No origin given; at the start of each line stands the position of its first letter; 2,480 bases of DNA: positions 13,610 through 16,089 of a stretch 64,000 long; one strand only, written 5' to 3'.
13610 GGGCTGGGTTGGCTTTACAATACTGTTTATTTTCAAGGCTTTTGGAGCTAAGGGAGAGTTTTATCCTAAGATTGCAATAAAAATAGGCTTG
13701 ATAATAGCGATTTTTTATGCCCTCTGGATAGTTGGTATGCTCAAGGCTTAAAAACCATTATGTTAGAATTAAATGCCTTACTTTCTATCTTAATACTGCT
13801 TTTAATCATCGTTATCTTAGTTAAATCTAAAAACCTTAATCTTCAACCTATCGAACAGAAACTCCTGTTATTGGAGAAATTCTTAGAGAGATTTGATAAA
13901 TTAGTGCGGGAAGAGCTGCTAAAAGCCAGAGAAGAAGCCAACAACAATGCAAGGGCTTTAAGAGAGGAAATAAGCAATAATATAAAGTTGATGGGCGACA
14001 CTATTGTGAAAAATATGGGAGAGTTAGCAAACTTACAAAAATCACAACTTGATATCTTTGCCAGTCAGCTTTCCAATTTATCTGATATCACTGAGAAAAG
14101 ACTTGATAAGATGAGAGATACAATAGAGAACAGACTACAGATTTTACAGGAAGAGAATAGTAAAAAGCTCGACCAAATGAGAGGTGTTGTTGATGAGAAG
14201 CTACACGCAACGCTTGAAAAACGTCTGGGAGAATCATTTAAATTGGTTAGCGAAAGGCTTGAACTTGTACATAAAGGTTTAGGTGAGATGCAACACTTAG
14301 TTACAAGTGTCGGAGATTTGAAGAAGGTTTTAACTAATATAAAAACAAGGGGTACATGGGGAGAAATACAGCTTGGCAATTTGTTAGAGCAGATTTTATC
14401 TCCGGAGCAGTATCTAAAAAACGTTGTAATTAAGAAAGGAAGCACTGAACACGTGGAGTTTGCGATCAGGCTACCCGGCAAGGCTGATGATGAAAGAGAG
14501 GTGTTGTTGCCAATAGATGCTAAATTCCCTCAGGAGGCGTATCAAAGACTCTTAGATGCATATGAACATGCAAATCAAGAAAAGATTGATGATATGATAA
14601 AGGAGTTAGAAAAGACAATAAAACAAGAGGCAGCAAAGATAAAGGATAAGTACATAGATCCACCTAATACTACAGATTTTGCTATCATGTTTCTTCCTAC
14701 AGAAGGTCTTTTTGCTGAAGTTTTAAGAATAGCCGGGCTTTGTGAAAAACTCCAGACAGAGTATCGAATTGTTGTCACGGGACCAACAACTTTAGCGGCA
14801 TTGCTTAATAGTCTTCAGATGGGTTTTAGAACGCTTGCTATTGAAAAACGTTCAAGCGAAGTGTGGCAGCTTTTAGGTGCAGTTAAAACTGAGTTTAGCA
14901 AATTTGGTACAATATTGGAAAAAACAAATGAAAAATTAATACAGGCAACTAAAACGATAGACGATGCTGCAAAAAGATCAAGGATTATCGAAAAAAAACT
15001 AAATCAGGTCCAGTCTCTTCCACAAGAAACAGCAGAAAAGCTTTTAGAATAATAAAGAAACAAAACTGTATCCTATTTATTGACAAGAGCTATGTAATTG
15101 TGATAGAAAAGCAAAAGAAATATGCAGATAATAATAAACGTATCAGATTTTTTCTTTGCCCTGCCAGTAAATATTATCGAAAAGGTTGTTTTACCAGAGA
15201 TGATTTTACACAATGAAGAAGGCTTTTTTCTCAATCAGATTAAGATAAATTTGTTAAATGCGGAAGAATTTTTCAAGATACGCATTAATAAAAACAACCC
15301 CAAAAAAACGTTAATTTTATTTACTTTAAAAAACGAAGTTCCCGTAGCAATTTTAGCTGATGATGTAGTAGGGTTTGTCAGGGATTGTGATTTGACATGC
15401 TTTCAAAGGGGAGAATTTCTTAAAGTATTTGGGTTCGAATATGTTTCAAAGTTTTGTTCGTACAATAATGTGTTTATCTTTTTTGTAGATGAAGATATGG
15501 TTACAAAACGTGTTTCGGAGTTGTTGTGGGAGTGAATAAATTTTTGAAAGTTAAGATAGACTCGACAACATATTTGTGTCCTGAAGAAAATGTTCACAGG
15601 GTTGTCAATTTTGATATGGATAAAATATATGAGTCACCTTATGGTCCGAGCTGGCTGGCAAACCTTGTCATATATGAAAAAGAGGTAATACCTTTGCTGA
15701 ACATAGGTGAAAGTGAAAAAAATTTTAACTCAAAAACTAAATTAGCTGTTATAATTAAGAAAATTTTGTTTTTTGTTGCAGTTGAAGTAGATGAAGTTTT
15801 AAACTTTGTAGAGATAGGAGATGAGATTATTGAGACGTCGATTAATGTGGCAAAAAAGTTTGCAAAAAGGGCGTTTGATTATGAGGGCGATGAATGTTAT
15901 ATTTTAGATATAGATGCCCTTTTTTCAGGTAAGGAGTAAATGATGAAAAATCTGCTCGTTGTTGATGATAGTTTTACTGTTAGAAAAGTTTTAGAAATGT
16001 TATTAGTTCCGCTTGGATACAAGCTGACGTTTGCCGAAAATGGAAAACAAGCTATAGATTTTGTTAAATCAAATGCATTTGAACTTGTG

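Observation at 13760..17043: Orphan mini chemosensory-like module next to rmuC: two degenerate CheW-like ORFs plus a receiver with a 250-aa poly-acidic tail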

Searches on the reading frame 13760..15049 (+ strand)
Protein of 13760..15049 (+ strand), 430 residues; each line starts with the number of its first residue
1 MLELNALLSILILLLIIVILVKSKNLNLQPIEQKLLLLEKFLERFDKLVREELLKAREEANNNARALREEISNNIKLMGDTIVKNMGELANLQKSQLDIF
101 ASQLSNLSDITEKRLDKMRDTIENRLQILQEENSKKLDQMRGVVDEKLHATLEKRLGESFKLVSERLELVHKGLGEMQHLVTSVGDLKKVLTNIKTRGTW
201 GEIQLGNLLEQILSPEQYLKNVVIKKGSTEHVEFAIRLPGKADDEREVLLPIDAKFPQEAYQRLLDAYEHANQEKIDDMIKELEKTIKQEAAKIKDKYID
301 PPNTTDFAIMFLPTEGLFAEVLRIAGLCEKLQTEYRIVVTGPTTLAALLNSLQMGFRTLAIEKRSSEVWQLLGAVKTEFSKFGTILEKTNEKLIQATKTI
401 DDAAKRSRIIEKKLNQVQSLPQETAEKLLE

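Call 3: search_protein_families(library=pfam, proteins=[window:13760-15049:+], max_evalue=10)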
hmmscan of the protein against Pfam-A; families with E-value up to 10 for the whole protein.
window:13760-15049:+ (430 aa): 14 families
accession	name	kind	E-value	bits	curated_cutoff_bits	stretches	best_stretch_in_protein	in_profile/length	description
PF02646.22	RmuC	-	1.2e-73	248.2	26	1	135-426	1-290/291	RmuC family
PF06009.19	Laminin_II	-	0.0054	17.2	33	1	361-417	15-71/138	Laminin Domain II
PF24629.1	STATB_N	-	0.073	13.7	27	0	367-400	84-117/139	Signal transducer and activator of transcription b N-terminal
PF25399.1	DeaD_dimer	-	0.12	12.9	23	1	108-148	4-38/67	RNA helicase DeaD dimerization domain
PF21535.2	HVO_2248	-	0.29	10.7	27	1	81-136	19-74/251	Uncharacterized motility-related protein HVO_2248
PF05597.16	Phasin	-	0.57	10.7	28.8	1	109-154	53-98/126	Poly(hydroxyalcanoate) granule associated protein (phasin)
PF00015.26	MCPsignal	-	0.77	10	34.6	1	363-424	86-147/172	Methyl-accepting chemotaxis protein (MCP) signalling domain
PF17072.10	Spike_torovirin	-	1.2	7.4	35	1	69-156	880-961/1272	Torovirinae spike glycoprotein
PF01442.23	Apolipoprotein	-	2.9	8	90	1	38-150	53-169/190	Apolipoprotein A1/A4/E domain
PF00676.26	E1_dh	-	2.9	7.2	22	1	257-299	254-296/300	Dehydrogenase E1 component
PF24564.1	DUF7605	-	3.2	8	27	1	50-135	55-139/183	Domain of unknown function (DUF7605)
PF10152.14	CCDC53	-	5.3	7.9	24.6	1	388-427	18-57/147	Subunit CCDC53 of WASH complex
PF02601.20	Exonuc_VII_L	-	5.9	6.7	35.9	1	63-172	159-264/315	Exonuclease VII, large subunit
PF04513.17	Baculo_PEP_C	-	9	6.8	38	1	73-143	23-93/140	Baculovirus polyhedron envelope protein, PEP, C terminus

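Call 4: search_protein_families(library=ncbifam, proteins=[window:13760-15049:+], max_evalue=10)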
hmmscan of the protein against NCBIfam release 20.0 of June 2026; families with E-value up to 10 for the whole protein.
window:13760-15049:+ (430 aa): 5 families
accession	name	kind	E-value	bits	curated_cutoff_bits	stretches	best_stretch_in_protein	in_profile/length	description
TIGR01760.1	tape_meas_TP901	equivalog_domain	0.82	8.6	28.8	1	75-130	235-291/349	phage tail tape measure protein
NF041344.1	XopF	subfamily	1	8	500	1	44-172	420-545/549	XopF/Hpa4 family type III secretion system effector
NF033916.0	antiphage_ZorA_3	subfamily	1.1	8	250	1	52-179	123-255/509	anti-phage ZorAB system protein ZorA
NF033542.1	transpos_IS110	equivalog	3.5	6.7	140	1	50-143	130-228/343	IS110 family RNA-guided transposase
TIGR01837.1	PHA_granule_1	subfamily_domain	5.9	7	94.7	1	111-153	46-88/118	poly(hydroxyalkanoate) granule-associated protein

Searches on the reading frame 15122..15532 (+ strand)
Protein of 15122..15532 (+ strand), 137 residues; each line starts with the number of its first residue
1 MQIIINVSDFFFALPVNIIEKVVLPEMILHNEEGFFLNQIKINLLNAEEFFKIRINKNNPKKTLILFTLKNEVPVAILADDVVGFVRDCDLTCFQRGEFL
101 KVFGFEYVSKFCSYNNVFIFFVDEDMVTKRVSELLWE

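Call 3: search_protein_families(library=pfam, proteins=[window:15122-15532:+], max_evalue=10)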
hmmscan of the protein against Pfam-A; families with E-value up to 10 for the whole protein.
window:15122-15532:+ (137 aa): 0 families

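Call 4: search_protein_families(library=ncbifam, proteins=[window:15122-15532:+], max_evalue=10)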
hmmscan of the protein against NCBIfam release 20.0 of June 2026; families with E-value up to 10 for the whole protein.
window:15122-15532:+ (137 aa): 0 families

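Call 20: search_protein_families(library=pfam, alignment_id=A2, max_evalue=10)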
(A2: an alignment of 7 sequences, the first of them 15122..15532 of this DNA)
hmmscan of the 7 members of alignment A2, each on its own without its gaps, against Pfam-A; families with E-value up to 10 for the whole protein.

A. member 1, window:15122-15532:+ (137 aa): 0 families

B. families by the number of members that match (of 7 scanned): 5 families
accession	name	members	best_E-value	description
PF01584.24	CheW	4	0.00068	CheW-like domain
PF16893.11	fn3_2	1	0.1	Fibronectin type III domain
PF18099.7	CBM_35_2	1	0.14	Carbohydrate binding module (family 35)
PF11007.13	CotJA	1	0.17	Spore coat associated protein JA (CotJA)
PF16230.10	DUF4889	1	0.24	Domain of unknown function (DUF4889)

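Call 37: search_protein_families(library=pfam, alignment_id=A6, max_evalue=1)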
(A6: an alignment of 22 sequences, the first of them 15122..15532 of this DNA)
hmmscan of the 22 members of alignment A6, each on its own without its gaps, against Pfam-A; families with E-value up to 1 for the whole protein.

A. member 1, window:15122-15532:+ (137 aa): 0 families

B. families by the number of members that match (of 22 scanned): 11 families
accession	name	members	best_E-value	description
PF01584.24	CheW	18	7e-16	CheW-like domain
PF16235.10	DUF4894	2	0.0077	Domain of unknown function (DUF4894)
PF02591.20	Zn_ribbon_9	1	0.0035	C4-type zinc ribbon domain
PF20119.4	DUF6509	1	0.021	Family of unknown function (DUF6509)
PF16893.11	fn3_2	1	0.1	Fibronectin type III domain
PF18099.7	CBM_35_2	1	0.14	Carbohydrate binding module (family 35)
PF07530.16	PRE_C2HC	1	0.16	Associated with zinc fingers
PF11007.13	CotJA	1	0.17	Spore coat associated protein JA (CotJA)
PF05585.17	DUF1758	1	0.17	Putative peptidase (DUF1758)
PF16230.10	DUF4889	1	0.24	Domain of unknown function (DUF4889)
PF06176.17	WaaY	1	0.37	Lipopolysaccharide core biosynthesis protein (WaaY)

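Call 38: search_solved_structures(query=A6, max_evalue=10)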
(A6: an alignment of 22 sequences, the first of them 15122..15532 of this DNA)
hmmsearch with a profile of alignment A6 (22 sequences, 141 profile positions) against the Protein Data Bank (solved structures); distinct sequences matched with E-value up to 10: 13.
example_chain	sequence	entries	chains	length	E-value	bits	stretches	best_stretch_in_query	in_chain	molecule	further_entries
2qdl_A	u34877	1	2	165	1.1e-12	51.1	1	7-134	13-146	Chemotaxis signal transduction protein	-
8c5v_E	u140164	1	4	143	2.5e-11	46.7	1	9-135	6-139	Chemotaxis protein CheW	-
2ho9_A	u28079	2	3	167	3.3e-11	46.4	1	9-136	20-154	Chemotaxis protein cheW | CheW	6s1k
3ja6_A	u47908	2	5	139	2.9e-08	36.8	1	9-134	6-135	Chemotaxis protein CheW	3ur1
1k0s_A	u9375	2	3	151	3.3e-08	36.6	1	9-134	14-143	CHEMOTAXIS PROTEIN CHEW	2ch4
4jpb_W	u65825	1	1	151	3.7e-08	36.5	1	9-134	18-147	Chemotaxis protein CheW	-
8c5v_A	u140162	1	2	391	0.00048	23.1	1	12-89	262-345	Chemotaxis protein CheA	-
6s1k_A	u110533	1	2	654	0.0011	22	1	12-89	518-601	Chemotaxis protein CheA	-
4jpb_A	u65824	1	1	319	0.0015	21.5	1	9-87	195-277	Chemotaxis protein CheA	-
2ch4_A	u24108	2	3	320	0.0017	21.4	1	9-87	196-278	CHEMOTAXIS PROTEIN CHEA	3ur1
1b3q_A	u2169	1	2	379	0.0023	21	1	9-87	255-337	PROTEIN (CHEMOTAXIS PROTEIN CHEA)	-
3ja6_C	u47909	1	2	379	0.0024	20.9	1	9-87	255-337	Chemotaxis protein CheA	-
2dum_A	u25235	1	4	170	0.12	15.4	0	38-65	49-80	Hypothetical protein PH0823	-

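Call 40: search_solved_structures(query=A2, max_evalue=10, show_alignments=1)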
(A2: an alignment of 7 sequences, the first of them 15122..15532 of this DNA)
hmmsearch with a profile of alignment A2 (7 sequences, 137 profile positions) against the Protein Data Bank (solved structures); distinct sequences matched with E-value up to 10: 0.

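Call 44: find_homologous_proteins(query=A2, max_evalue=0.001)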
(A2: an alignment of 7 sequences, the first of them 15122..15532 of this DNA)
Query A2 (7 sequences) (137 aa, profile of the alignment): 11 proteins with E <= 0.001 among 1709 candidates.
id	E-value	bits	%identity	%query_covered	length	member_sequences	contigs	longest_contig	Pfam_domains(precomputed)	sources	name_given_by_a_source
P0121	9.0e-55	203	68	100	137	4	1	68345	-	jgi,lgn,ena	-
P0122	2.6e-52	195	95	100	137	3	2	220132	-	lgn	-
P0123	1.4e-49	186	82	100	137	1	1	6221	-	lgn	-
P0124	2.8e-49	185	26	100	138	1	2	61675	-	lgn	-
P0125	1.6e-47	179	27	79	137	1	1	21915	-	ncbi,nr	ncbi:MAG: hypothetical protein N2999_02985 [Proteobacteria bacterium]|nr:hypothetical protein [Pseud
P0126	8.5e-47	177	21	98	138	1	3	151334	-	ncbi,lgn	-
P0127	1.8e-45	173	21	98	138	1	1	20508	-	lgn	-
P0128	2.7e-45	172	33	100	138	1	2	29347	-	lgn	-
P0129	3.3e-34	136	23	98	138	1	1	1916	-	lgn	-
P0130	2.3e-33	133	18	98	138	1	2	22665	-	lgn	-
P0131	5.3e-29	119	27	93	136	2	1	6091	-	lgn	-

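Call 52: predict_structure(alignment_id=A9)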
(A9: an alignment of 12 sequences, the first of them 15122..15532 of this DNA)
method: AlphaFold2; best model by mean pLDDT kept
length: 137 residues; sequences in the alignment: 12
mean_pLDDT: 86.5   pTM: 0.81
mean pLDDT of the five models: 86.5, 86.4, 86.3, 86.2, 83.3
residues with pLDDT >= 90: 68; 70-90: 54; 50-70: 15; < 50: 0
segments of 3 or more residues with pLDDT < 50: none
pLDDT, mean of each block of 10 residues (from residue 1): 93 93 93 90 92 81 88 86 90 71 75 88 90 81
secondary structure, 60 per line:
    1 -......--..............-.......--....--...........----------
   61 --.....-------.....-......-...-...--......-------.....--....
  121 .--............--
elements in order: E2-7 E10-15 E19-23 E28-31 E34-37 E40-46 H47-50 E63-67 E75-79 E81-86 E92-94 H97-102 E110-114 E117-121 H124-135

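Call 56: fold_search(model_id=the predicted structure, library=pdb)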
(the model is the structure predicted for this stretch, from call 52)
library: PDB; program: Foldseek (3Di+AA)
matches with E <= 10: 285; with E <= 0.001: 18
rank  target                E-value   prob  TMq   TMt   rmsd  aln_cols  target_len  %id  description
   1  2ch4_Y                1.2e-07  1.00  0.66  0.65   5.0       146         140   16  Complex between Bacterial Chemotaxis histidine kinase CheA domains P4 and P5 and receptor-adaptor protein CheW (released 2006-04-18)
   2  9a72_B                2.9e-07  1.00  0.59  0.53   6.9       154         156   12  Integrative model of YFMS-CHEW by crosslinking MS and deep learning (released 2024-09-18)
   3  6s1k_A                7.0e-07  1.00  0.73  0.28   3.1       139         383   13  E. coli Core Signaling Unit, carrying QQQQ receptor mutation (released 2020-01-22)
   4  3ja6_C                9.5e-07  1.00  0.63  0.26   4.0       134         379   14  Cryo-electron Tomography and All-atom Molecular Dynamics Simulations Reveal a Novel Kinase Conformational Switch in Ba (released 2015-12-09)
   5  4jpb_A                1.2e-06  1.00  0.64  0.66   3.8       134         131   13  The structure of a ternary complex between CheA domains P4 and P5 with CheW and with an unzipped fragment of TM14, a c (released 2013-08-28)
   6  2ch4_W                1.2e-06  1.00  0.66  0.65   5.0       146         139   15  Complex between Bacterial Chemotaxis histidine kinase CheA domains P4 and P5 and receptor-adaptor protein CheW (released 2006-04-18)
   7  3ur1_A                1.6e-06  1.00  0.63  0.36   3.6       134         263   15  The structure of a ternary complex between CheA domains P4 and P5 with CheW and with a truncated fragment of TM14, a c (released 2012-03-07)
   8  6s1k_C                2.3e-06  1.00  0.63  0.60   5.7       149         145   12  E. coli Core Signaling Unit, carrying QQQQ receptor mutation (released 2020-01-22)
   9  2ch4_B                2.6e-06  1.00  0.65  0.32   3.7       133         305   13  Complex between Bacterial Chemotaxis histidine kinase CheA domains P4 and P5 and receptor-adaptor protein CheW (released 2006-04-18)
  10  2ch4_A                2.6e-06  1.00  0.64  0.31   3.5       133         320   16  Complex between Bacterial Chemotaxis histidine kinase CheA domains P4 and P5 and receptor-adaptor protein CheW (released 2006-04-18)
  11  8c5v_A                3.1e-06  1.00  0.69  0.27   3.9       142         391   13  Chemotaxis core signalling unit from E protein lysed E. coli cells (released 2023-09-13)
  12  1k0s_MODEL_1_A        3.3e-06  1.00  0.64  0.59   5.1       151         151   14  Solution structure of the chemotaxis protein CheW from the thermophilic organism Thermotoga maritima (released 2002-02-06)
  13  1b3q_A                9.5e-06  1.00  0.65  0.27   3.8       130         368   13  CRYSTAL STRUCTURE OF CHEA-289, A SIGNAL TRANSDUCING HISTIDINE KINASE (released 1999-12-15)
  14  8c5v_E                1.8e-05  1.00  0.59  0.57   5.7       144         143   12  Chemotaxis core signalling unit from E protein lysed E. coli cells (released 2023-09-13)
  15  2qdl_B                3.1e-05  1.00  0.53  0.51   6.1       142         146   10  Crystal structure of scaffolding protein TtCheW from Thermoanaerobacter tengcongensis (released 2007-09-04)
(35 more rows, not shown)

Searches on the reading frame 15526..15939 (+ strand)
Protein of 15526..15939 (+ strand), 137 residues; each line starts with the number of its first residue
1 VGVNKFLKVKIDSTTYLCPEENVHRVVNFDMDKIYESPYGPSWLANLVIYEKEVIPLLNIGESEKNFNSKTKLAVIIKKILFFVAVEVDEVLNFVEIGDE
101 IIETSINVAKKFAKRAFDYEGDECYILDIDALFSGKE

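Call 3: search_protein_families(library=pfam, proteins=[window:15526-15936:+], max_evalue=10)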
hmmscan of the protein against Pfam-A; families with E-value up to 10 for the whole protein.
window:15526-15936:+ (137 aa): 1 family
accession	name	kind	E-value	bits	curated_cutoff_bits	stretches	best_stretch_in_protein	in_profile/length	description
PF01584.24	CheW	-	5.6e-08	32.9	23.5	1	6-135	2-136/138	CheW-like domain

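Call 4: search_protein_families(library=ncbifam, proteins=[window:15526-15936:+], max_evalue=10)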
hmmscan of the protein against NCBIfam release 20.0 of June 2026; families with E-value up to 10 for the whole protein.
window:15526-15936:+ (137 aa): 0 families

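Call 21: search_protein_families(library=pfam, alignment_id=A3, max_evalue=10)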
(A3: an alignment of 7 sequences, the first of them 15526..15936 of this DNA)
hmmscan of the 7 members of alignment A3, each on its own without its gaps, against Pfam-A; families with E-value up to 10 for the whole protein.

A. member 1, window:15526-15936:+ (137 aa): 1 family
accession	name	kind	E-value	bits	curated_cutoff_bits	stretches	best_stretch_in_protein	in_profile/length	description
PF01584.24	CheW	-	5.6e-08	32.9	23.5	1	6-135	2-136/138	CheW-like domain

B. families by the number of members that match (of 7 scanned): 4 families
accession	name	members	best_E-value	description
PF01584.24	CheW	6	1.8e-08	CheW-like domain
PF18015.7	Acetyltransf_19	1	0.026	Acetyltransferase (GNAT) domain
PF14291.11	DUF4371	1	0.046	Domain of unknown function (DUF4371)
PF01637.24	ATPase_2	1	0.13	ATPase domain predominantly from Archaea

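Call 39: search_solved_structures(query=A7, max_evalue=10)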
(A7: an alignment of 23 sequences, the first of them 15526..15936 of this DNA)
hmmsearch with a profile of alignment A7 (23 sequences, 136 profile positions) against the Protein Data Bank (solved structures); distinct sequences matched with E-value up to 10: 30.
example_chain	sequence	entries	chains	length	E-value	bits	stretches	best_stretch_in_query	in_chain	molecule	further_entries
2qdl_A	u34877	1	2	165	3e-18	68.9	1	3-108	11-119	Chemotaxis signal transduction protein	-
3ja6_A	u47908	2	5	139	2.2e-16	62.9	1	5-134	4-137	Chemotaxis protein CheW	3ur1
1k0s_A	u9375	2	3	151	2.7e-16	62.6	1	5-134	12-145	CHEMOTAXIS PROTEIN CHEW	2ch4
4jpb_W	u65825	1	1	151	2.7e-16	62.6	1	5-134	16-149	Chemotaxis protein CheW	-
8c5v_E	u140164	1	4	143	1.4e-06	31.2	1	4-133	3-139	Chemotaxis protein CheW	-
2ho9_A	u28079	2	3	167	2.1e-06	30.6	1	4-133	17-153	Chemotaxis protein cheW | CheW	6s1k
8c5v_A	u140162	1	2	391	0.0002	24.2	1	9-131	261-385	Chemotaxis protein CheA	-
8gtj_B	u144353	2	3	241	0.0003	23.6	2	27-75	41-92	Probable E3 ubiquitin-protein ligase ipaH7.8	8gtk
7wjq_A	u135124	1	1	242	0.0003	23.6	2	27-75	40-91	Probable E3 ubiquitin-protein ligase ipaH7.8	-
6s1k_A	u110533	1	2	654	0.00045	23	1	9-131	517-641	Chemotaxis protein CheA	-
3g06_A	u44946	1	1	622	0.0011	21.8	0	29-62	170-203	SspH2 (Leucine-rich repeat protein)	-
8efp_B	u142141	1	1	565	0.0033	20.2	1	27-75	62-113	Probable E3 ubiquitin-protein ligase ipaH7.8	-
3ja6_C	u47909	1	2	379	0.0037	20.1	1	5-91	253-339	Chemotaxis protein CheA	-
4jpb_A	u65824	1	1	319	0.0075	19.1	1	5-91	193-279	Chemotaxis protein CheA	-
2ch4_A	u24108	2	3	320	0.0075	19.1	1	5-91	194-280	CHEMOTAXIS PROTEIN CHEA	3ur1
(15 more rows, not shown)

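Call 66: find_encoding_contigs(protein=window:15526-15939:+, flank=1000, max_places=3)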
Protein window:15526-15939:+ (137 aa): no gene with exactly this product is on record in the collection.
